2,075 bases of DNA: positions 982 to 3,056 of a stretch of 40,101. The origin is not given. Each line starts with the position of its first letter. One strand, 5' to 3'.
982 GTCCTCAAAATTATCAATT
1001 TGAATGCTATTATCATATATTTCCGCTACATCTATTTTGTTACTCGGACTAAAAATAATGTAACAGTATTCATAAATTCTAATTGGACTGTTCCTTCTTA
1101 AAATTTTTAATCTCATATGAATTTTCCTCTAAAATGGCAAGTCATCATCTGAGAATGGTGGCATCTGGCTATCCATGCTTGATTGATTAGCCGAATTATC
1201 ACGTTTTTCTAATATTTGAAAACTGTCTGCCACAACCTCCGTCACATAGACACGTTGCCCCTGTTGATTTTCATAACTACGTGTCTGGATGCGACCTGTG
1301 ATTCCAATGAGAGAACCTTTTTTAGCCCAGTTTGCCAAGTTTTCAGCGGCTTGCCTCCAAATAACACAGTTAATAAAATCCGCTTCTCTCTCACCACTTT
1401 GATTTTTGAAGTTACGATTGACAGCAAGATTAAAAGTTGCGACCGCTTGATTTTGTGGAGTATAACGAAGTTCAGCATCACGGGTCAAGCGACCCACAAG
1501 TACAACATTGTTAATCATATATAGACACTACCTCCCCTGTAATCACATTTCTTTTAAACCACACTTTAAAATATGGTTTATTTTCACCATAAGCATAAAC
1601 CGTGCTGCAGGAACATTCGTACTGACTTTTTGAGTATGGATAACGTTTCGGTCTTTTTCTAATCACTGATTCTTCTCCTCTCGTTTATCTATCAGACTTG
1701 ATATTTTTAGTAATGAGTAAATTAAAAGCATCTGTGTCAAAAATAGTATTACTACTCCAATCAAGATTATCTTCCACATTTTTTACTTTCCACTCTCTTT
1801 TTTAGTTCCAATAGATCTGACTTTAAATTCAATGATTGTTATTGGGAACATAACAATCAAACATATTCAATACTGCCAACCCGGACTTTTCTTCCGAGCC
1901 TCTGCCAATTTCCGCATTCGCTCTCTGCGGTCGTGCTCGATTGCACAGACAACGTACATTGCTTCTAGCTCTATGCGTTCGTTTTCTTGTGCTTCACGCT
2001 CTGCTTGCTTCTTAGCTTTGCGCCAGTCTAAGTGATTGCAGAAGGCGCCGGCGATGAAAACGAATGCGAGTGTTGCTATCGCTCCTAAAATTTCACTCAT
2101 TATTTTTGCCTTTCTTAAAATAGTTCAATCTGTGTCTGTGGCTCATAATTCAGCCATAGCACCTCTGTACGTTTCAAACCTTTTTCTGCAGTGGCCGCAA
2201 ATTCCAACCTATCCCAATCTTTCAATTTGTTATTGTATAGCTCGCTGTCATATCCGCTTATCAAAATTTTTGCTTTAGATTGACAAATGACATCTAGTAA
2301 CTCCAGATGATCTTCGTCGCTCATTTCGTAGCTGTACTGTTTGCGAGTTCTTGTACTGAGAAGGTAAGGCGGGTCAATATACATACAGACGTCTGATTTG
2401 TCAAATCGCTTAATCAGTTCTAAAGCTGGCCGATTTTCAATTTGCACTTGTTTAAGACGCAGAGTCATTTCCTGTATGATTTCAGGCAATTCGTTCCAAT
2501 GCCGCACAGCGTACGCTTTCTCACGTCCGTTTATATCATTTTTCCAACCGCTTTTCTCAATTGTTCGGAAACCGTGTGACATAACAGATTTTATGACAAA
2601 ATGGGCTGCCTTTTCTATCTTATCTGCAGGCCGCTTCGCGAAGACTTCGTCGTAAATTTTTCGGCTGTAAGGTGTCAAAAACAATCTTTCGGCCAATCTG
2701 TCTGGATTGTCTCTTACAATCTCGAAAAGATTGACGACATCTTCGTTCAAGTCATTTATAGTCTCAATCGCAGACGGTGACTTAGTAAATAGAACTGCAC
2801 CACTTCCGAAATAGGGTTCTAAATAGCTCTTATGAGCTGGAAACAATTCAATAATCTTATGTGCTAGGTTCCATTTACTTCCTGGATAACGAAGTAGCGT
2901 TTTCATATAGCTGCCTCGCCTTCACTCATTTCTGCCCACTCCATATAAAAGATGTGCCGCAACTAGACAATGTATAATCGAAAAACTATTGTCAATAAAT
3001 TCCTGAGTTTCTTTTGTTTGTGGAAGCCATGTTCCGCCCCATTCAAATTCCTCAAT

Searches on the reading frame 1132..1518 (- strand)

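Call 49: search_protein_families(library=phrogs, proteins=[window:1132-1518:-], max_evalue=0.00001)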
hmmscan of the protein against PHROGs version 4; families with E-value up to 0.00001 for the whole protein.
window:1132-1518:- (129 aa): 5 families
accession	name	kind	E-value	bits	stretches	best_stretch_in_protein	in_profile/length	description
phrog_44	-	DNA, RNA and nucleotide metabolism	1.5e-65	222.6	1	1-129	86-228/271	single strand DNA binding protein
phrog_27667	-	DNA, RNA and nucleotide metabolism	4.7e-32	111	1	70-129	1-61/61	single strand DNA binding protein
phrog_25370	-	unknown function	9.7e-29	99.8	1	1-48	1-48/48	-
phrog_12631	-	DNA, RNA and nucleotide metabolism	4.1e-12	47.1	1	1-34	29-62/78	single strand DNA binding protein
phrog_26861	-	unknown function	4.9e-08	33.5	1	3-86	135-212/242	-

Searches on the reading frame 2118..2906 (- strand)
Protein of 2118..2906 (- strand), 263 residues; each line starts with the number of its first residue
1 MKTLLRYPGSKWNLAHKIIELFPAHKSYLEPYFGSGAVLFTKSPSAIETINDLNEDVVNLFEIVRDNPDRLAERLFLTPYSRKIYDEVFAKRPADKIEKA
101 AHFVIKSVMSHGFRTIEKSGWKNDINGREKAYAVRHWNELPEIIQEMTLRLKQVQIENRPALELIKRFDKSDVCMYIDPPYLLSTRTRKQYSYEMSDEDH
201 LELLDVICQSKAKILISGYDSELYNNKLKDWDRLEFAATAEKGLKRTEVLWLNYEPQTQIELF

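Call 49: search_protein_families(library=phrogs, proteins=[window:2118-2906:-], max_evalue=0.00001)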
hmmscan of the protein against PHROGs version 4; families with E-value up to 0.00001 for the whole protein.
window:2118-2906:- (263 aa): 4 families
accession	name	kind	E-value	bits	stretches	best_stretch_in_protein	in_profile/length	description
phrog_56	-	other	4.4e-70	238.7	1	1-262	61-331/647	DNA methyltransferase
phrog_1996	-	other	1.6e-40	139.5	1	119-263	3-150/150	DNA methyltransferase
phrog_23217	-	unknown function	1.1e-18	68.4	1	3-105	5-108/109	-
phrog_13242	-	unknown function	1.6e-17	64.6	1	2-181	26-197/450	-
